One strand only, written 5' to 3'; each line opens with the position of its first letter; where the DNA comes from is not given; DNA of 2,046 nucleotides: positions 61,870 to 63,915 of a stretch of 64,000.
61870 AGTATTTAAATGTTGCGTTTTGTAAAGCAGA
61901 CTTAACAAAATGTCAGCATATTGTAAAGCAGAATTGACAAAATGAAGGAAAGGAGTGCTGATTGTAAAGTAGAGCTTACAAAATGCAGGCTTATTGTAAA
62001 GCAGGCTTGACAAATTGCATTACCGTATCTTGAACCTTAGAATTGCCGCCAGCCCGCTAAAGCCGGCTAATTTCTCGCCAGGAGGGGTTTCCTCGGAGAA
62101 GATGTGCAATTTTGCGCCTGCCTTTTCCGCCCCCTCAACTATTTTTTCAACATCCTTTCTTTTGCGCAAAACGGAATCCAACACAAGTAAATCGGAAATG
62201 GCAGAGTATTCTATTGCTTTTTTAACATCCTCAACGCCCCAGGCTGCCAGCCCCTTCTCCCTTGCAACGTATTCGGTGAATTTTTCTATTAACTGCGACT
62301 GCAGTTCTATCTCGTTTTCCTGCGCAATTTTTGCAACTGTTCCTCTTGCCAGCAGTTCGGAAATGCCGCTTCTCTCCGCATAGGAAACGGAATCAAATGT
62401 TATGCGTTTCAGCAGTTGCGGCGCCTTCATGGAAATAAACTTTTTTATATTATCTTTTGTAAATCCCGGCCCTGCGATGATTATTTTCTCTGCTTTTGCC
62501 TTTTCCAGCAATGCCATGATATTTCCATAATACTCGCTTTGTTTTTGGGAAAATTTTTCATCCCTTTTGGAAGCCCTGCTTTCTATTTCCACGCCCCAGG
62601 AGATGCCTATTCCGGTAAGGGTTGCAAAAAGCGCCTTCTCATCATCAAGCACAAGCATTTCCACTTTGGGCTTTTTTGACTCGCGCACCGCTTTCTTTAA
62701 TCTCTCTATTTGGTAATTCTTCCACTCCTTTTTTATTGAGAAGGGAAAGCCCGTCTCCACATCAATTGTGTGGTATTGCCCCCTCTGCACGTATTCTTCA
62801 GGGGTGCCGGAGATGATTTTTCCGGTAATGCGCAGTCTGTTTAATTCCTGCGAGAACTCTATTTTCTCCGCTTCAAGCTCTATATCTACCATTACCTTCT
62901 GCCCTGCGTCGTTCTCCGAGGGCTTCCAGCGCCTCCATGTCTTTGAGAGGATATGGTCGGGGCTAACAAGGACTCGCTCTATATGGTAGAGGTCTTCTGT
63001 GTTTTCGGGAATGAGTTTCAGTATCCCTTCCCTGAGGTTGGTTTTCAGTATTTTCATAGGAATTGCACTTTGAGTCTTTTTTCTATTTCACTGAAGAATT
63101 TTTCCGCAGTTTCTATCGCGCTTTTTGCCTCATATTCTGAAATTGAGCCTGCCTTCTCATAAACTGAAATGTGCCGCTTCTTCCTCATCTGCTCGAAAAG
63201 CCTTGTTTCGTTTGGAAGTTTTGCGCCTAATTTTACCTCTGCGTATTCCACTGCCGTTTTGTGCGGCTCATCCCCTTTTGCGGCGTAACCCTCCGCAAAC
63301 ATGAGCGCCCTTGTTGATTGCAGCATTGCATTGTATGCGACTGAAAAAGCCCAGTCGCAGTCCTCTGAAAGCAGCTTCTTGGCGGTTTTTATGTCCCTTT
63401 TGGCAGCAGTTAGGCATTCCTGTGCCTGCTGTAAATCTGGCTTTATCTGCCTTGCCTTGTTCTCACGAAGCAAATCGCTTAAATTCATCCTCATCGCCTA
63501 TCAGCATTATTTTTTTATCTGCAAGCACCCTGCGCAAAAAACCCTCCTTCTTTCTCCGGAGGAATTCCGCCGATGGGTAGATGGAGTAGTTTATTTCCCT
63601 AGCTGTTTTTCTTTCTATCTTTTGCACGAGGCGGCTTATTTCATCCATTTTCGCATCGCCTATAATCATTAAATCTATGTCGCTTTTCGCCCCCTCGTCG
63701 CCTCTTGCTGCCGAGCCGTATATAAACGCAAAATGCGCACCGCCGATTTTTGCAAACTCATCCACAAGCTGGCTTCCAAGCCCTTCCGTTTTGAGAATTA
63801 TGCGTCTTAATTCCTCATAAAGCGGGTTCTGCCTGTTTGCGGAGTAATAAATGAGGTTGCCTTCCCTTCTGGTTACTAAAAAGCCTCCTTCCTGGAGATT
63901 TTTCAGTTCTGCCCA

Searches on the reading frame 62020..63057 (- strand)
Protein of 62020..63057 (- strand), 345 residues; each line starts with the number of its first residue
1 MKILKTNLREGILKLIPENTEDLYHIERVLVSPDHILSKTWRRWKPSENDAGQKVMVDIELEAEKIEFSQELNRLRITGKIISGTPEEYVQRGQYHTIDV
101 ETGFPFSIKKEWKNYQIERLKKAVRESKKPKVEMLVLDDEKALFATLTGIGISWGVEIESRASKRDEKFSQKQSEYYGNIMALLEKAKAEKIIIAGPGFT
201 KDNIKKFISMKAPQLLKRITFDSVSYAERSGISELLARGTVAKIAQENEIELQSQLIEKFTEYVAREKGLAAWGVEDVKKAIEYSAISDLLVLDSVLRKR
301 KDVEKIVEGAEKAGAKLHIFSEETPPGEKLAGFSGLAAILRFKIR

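Call 35: search_protein_families(library=pfam, proteins=[window:62020-63057:-], max_evalue=0.001)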
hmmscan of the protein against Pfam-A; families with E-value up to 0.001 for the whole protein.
window:62020-63057:- (345 aa): 3 families
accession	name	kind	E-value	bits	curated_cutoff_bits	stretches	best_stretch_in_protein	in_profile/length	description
PF03463.20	eRF1_1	-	4.5e-27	94.9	23.8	1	1-124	1-123/123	eRF1 domain 1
PF03465.20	eRF1_3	-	3.6e-24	85.7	25.8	1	254-344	5-106/106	eRF1 domain 3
PF03464.20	eRF1_2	-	1e-06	29.6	27.1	1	134-241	4-127/133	eRF1 domain 2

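Call 54: find_encoding_contigs(protein=window:62020-63057:-, flank=10000, max_places=2)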
Protein window:62020-63057:- (345 aa): 13 contigs read that carry it; 2 places shown.
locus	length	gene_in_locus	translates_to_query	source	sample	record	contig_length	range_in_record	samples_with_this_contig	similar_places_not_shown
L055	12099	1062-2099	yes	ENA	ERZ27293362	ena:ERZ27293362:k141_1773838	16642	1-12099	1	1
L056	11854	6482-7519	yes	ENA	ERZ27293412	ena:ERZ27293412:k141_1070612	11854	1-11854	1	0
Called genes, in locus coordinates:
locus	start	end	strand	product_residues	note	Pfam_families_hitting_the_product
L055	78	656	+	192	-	PF01909:NTP_transf_2 (weak), PF18765:Polbeta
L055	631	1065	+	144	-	PF05168:HEPN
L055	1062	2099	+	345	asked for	PF26356:Pelota_N, PF03464:eRF1_2 (weak), PF03465:eRF1_3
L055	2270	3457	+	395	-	PF13173:AAA_14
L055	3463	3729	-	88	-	-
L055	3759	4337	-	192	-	-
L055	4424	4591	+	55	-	-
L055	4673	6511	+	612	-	PF04068:Fer4_RLI (weak), PF00005:ABC_tran, PF13304:AAA_21 (faint), PF02463:SMC_N (weak), PF00005:ABC_tran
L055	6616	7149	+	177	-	PF01965:DJ-1_PfpI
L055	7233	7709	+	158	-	-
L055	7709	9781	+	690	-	-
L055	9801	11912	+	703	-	-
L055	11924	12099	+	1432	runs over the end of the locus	-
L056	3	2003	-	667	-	?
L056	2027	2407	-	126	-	-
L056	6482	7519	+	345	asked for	PF26356:Pelota_N, PF03464:eRF1_2 (weak), PF03465:eRF1_3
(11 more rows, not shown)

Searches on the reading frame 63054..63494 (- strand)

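Call 35: search_protein_families(library=pfam, proteins=[window:63054-63494:-], max_evalue=0.001)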
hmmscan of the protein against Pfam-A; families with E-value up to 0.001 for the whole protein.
window:63054-63494:- (146 aa): 1 family
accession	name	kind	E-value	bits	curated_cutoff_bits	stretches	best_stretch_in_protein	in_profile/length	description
PF05168.19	HEPN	-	1.2e-10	42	22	1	24-138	1-115/117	HEPN domain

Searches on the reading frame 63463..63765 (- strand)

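Call 66: search_protein_families(library=pfam, proteins=[window:63463-63765:-], max_evalue=0.001)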
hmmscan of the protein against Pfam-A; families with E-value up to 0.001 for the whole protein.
window:63463-63765:- (100 aa): 2 families
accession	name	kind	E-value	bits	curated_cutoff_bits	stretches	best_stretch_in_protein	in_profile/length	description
PF18765.7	Polbeta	-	1e-09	38.9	26.9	1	11-64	14-70/93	Polymerase beta, Nucleotidyltransferase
PF01909.29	NTP_transf_2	-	1.1e-07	32.5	21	1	13-76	17-87/93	Nucleotidyltransferase domain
